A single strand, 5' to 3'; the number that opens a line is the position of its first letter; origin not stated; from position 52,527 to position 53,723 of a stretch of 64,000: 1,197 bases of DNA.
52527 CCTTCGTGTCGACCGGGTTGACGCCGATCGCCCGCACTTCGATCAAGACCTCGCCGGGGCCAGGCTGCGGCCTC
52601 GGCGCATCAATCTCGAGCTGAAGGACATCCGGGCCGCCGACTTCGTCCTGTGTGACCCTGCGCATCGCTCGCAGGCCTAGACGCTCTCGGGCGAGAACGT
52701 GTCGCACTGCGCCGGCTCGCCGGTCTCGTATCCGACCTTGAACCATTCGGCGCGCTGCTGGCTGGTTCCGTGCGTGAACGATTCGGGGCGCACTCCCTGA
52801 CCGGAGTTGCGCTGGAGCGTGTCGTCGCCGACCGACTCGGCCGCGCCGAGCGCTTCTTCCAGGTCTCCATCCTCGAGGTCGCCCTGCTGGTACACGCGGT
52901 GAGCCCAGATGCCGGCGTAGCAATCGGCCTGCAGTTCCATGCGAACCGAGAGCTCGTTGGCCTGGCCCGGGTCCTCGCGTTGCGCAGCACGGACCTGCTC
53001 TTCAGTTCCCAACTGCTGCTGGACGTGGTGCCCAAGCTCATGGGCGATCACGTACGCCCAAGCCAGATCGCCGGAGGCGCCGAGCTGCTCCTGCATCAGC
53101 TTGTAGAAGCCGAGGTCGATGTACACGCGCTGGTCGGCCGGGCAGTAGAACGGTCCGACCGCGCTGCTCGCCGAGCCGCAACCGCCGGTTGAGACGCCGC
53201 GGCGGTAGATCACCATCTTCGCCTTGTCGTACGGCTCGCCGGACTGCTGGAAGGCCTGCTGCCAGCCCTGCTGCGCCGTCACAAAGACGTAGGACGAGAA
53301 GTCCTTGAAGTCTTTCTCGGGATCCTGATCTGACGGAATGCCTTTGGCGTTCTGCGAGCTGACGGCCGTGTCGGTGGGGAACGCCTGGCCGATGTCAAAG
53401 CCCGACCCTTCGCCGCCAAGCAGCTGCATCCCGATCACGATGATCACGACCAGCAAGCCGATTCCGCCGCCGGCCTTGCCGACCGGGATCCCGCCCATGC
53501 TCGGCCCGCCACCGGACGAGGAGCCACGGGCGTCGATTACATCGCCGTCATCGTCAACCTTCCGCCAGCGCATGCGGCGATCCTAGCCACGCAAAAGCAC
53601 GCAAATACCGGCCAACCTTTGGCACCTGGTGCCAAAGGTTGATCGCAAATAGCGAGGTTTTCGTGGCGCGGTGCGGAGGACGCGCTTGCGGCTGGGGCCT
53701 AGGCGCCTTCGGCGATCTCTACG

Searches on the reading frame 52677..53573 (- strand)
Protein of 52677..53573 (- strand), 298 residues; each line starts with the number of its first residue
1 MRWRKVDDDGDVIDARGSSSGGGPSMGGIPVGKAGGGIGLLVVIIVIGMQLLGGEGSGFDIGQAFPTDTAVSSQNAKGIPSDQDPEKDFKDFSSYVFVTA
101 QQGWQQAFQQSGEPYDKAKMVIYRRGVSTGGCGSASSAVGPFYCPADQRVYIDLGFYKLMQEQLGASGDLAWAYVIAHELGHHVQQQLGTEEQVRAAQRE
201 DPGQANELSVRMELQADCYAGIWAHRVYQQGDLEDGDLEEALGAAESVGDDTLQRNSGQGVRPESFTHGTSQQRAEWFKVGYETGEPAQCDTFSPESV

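Call 59: search_protein_families(library=pfam, proteins=[window:52677-53573:-])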
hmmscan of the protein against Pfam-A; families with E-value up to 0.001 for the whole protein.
window:52677-53573:- (298 aa): 1 family
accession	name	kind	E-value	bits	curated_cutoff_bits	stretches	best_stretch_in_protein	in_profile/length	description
PF04228.19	Zn_peptidase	-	5.2e-102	341.7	23.2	1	1-293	1-290/290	Putative neutral zinc metallopeptidase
